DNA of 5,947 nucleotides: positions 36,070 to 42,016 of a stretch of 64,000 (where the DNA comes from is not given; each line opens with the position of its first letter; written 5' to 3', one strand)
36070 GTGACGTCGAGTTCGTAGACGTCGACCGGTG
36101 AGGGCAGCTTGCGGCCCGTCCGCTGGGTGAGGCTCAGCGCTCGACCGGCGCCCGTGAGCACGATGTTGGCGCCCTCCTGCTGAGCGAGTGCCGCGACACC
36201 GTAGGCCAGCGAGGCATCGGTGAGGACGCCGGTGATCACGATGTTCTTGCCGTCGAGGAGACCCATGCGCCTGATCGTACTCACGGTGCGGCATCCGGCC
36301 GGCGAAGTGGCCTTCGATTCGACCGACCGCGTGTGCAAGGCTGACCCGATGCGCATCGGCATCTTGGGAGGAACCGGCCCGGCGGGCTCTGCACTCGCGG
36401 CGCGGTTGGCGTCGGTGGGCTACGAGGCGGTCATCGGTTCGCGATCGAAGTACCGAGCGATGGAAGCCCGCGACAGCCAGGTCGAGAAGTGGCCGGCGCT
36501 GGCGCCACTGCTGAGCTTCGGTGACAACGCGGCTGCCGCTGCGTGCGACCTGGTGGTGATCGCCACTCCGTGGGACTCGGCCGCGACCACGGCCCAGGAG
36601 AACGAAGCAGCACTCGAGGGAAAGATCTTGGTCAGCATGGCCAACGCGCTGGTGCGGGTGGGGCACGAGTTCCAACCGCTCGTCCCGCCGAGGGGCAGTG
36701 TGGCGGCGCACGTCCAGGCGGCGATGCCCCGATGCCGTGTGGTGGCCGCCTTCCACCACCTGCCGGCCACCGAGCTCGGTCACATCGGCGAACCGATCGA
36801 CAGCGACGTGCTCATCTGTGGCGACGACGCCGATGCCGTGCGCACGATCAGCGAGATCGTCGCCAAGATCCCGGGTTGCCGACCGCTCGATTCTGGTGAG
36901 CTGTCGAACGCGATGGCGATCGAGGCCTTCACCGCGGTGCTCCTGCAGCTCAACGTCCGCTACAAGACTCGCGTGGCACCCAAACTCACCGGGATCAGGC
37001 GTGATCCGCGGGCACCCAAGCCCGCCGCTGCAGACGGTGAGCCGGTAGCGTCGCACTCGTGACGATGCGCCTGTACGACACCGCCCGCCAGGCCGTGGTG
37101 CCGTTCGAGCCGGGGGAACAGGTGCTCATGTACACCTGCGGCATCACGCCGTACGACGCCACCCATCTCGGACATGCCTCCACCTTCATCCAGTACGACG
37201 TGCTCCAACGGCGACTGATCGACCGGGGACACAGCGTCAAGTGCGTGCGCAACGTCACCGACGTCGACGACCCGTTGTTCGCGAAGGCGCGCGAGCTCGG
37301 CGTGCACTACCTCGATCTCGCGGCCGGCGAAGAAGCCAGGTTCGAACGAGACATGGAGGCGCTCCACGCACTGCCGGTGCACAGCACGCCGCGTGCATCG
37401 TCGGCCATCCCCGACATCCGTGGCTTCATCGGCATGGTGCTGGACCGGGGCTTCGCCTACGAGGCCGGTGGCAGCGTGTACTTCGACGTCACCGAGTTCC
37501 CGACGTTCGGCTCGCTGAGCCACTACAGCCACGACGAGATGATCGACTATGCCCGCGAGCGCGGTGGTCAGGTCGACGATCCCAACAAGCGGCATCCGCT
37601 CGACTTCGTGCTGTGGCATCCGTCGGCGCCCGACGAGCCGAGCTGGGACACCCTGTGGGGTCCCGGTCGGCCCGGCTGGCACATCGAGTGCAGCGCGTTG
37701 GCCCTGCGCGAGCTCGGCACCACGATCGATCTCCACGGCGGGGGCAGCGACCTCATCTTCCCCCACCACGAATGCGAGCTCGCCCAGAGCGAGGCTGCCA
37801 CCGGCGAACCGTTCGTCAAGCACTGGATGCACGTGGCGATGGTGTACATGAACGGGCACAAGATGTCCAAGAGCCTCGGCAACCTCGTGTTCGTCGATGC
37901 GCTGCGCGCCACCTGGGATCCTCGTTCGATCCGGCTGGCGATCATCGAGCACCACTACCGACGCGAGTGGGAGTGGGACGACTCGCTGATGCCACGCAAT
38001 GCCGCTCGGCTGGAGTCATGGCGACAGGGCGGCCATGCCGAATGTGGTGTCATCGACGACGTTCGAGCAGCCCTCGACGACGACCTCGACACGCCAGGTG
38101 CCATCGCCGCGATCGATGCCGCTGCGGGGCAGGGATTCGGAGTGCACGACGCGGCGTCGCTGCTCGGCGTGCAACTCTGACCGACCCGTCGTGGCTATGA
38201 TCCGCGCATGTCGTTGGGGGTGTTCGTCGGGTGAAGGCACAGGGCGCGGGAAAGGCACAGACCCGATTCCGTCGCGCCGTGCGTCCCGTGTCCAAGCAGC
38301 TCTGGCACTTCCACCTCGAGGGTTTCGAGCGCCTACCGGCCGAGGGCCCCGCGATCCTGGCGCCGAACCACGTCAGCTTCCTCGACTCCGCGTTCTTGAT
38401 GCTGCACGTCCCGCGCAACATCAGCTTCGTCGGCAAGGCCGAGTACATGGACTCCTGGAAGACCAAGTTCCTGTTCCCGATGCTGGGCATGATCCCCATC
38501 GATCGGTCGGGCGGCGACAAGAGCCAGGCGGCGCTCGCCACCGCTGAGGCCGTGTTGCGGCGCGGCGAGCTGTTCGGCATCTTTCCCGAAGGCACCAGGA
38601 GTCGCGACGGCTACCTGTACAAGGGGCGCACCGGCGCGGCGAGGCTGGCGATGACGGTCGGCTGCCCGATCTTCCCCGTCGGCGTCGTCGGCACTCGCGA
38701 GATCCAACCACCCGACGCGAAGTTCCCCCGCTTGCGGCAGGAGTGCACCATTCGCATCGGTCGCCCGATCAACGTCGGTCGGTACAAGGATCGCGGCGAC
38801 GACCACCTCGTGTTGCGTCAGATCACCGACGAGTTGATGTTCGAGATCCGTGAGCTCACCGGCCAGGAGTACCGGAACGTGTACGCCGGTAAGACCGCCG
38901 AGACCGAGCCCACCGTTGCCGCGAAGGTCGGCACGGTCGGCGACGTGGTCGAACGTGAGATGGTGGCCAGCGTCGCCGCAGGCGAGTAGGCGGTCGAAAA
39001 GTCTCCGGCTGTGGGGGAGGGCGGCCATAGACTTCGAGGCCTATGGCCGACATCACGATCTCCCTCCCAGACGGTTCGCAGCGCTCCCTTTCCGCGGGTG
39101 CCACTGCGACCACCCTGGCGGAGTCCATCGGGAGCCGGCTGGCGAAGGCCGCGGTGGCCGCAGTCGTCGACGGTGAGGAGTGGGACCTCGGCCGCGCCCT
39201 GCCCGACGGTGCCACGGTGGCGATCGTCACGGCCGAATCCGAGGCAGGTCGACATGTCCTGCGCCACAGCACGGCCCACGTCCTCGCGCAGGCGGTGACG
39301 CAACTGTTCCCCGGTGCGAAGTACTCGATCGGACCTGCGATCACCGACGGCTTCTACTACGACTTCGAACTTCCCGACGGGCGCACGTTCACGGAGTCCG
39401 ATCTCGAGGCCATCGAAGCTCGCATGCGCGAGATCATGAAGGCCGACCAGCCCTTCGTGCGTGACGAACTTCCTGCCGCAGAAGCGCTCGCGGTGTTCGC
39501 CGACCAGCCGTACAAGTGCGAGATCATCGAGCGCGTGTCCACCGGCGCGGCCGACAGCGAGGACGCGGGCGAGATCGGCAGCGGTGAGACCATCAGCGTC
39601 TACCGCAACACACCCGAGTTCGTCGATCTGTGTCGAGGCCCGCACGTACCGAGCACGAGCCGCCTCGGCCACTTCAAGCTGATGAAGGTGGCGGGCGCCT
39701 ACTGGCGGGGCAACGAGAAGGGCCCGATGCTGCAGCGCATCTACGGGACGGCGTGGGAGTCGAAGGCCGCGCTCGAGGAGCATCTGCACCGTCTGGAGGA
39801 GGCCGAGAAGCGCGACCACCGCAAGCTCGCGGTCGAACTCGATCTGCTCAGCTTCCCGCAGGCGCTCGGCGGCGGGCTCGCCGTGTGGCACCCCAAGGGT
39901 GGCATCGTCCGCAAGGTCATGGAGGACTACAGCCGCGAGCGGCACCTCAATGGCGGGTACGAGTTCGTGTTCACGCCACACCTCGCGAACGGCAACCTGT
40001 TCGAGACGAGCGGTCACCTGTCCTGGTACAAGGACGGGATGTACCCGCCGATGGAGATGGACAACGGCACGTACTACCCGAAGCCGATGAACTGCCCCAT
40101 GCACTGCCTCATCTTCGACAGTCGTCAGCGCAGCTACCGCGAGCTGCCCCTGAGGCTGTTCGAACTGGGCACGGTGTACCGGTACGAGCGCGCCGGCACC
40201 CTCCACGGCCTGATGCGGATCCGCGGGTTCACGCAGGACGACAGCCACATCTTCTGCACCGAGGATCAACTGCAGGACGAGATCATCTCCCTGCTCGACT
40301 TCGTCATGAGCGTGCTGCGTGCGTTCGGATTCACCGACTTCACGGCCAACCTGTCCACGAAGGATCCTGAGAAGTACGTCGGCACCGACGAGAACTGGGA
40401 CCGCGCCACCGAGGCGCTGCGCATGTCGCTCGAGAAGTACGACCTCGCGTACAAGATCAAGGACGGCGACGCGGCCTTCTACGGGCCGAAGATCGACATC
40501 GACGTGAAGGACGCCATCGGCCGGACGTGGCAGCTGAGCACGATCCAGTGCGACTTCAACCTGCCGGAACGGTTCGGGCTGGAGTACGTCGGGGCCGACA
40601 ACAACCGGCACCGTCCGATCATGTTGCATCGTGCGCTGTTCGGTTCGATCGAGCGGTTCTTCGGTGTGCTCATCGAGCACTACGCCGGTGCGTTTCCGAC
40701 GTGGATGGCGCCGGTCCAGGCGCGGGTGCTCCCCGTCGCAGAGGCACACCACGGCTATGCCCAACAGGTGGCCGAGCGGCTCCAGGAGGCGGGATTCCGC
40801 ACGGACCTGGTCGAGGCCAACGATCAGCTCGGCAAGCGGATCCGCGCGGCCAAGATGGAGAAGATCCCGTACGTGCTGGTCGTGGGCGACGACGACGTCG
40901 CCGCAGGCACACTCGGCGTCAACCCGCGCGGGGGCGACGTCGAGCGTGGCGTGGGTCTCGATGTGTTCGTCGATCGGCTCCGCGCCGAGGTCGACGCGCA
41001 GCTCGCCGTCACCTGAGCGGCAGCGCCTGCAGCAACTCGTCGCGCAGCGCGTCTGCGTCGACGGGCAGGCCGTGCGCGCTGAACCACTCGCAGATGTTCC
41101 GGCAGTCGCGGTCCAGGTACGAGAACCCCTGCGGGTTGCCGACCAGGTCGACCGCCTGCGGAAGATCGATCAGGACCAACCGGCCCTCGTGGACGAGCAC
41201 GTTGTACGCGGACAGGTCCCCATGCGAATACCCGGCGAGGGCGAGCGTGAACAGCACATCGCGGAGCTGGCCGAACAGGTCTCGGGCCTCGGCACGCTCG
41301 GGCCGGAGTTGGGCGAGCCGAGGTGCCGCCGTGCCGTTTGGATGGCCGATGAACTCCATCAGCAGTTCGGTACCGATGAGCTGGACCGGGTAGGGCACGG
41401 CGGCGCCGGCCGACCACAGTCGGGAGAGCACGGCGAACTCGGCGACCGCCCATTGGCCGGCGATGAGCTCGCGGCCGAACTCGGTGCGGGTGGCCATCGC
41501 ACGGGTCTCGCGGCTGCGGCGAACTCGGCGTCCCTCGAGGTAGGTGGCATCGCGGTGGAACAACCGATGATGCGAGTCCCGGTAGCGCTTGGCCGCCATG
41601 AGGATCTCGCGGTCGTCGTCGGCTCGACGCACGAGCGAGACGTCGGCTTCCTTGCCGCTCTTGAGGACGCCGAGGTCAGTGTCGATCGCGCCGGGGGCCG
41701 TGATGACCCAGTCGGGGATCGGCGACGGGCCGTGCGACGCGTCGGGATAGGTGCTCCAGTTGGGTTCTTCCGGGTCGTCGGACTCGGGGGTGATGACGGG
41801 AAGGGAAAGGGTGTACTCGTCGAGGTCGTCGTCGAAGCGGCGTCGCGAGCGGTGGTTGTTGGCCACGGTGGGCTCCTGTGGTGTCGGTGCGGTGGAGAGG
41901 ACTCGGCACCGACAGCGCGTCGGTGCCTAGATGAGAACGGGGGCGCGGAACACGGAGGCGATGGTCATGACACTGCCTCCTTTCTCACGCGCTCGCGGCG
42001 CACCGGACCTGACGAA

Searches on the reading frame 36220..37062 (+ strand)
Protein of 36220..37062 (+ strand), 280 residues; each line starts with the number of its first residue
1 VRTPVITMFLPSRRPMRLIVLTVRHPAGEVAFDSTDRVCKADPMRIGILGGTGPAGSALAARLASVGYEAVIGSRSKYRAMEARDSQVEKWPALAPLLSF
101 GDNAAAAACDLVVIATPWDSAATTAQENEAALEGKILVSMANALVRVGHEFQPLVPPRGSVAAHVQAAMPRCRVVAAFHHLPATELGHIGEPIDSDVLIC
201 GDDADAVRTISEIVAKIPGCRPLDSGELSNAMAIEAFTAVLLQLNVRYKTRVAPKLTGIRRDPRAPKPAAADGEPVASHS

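Call 43: search_protein_families(library=pfam, proteins=[window:36220-37062:+], max_evalue=0.0001)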
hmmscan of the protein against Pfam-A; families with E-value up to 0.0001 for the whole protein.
window:36220-37062:+ (280 aa): 1 family
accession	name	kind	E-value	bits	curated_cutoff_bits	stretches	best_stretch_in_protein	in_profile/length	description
PF03807.23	F420_oxidored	-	7.5e-12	46.1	21.6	1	45-142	1-93/94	NADP oxidoreductase coenzyme F420-dependent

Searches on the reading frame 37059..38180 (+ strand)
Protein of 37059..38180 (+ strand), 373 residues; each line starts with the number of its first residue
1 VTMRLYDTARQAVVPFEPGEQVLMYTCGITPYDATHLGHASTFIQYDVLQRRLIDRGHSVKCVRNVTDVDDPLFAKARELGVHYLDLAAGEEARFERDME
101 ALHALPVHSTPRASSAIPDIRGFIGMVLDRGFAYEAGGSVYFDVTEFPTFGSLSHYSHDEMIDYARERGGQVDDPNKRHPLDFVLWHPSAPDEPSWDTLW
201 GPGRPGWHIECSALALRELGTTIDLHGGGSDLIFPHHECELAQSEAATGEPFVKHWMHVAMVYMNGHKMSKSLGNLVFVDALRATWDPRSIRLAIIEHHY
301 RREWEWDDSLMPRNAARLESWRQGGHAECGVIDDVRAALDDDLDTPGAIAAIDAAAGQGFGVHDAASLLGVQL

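Call 43: search_protein_families(library=pfam, proteins=[window:37059-38180:+], max_evalue=0.0001)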
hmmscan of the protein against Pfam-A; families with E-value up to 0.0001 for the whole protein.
window:37059-38180:+ (373 aa): 2 families
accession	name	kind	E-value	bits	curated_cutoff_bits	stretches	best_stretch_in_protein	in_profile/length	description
PF01406.26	tRNA-synt_1e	-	3.4e-98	329.2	27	1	20-312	8-297/301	tRNA synthetases class I (C) catalytic domain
PF09334.17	tRNA-synt_1g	-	6.6e-07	28.9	20.1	0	233-298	292-357/391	tRNA synthetases class I (M)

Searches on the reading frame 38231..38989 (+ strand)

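Call 43: search_protein_families(library=pfam, proteins=[window:38231-38989:+], max_evalue=0.0001)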
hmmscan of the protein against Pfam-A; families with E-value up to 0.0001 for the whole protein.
window:38231-38989:+ (252 aa): 1 family
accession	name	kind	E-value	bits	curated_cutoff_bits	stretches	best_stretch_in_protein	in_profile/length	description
PF01553.26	Acyltransferase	-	3.4e-31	108.2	23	1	27-152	2-131/132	Acyltransferase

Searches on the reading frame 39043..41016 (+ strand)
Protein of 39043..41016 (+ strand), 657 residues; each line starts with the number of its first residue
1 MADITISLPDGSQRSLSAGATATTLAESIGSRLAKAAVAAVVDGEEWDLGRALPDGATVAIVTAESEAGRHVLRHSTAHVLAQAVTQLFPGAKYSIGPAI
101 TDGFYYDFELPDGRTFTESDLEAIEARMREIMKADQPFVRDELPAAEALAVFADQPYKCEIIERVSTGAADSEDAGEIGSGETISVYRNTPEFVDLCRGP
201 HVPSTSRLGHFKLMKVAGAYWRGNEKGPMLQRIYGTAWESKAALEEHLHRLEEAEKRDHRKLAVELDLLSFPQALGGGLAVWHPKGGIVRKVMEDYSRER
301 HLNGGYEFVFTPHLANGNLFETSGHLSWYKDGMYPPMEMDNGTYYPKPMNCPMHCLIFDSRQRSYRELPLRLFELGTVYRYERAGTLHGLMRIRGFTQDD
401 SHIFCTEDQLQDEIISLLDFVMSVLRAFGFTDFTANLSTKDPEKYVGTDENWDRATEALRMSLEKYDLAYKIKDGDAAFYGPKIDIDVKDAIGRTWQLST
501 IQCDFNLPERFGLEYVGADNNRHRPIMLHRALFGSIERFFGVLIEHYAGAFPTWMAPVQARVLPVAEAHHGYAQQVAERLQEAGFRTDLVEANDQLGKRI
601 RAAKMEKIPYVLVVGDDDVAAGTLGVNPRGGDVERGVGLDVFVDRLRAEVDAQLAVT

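Call 43: search_protein_families(library=pfam, proteins=[window:39043-41016:+], max_evalue=0.0001)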
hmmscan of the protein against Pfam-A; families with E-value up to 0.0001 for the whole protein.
window:39043-41016:+ (657 aa): 4 families
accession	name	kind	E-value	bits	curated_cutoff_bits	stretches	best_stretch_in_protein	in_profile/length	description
PF00587.30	tRNA-synt_2b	-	7e-45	153.7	29.3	1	341-547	7-179/179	tRNA synthetase class II core domain (G, H, P, S and T)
PF03129.25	HGTP_anticodon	-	4.7e-19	68.8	21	1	559-648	1-93/94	Anticodon binding domain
PF07973.19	tRNA_SAD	-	1.7e-15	57.2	24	1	184-234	1-44/44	Threonyl and Alanyl tRNA synthetase second additional domain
PF02824.27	TGS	-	3e-14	53.2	22.2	1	4-63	1-60/60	TGS domain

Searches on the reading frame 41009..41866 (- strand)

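Call 43: search_protein_families(library=pfam, proteins=[window:41009-41866:-], max_evalue=0.0001)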
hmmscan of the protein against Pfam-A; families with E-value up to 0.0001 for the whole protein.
window:41009-41866:- (285 aa): 1 family
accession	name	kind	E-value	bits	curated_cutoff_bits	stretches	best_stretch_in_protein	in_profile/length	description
PF01163.29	RIO1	-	3.1e-33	115.4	22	1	107-270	22-183/187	RIO domain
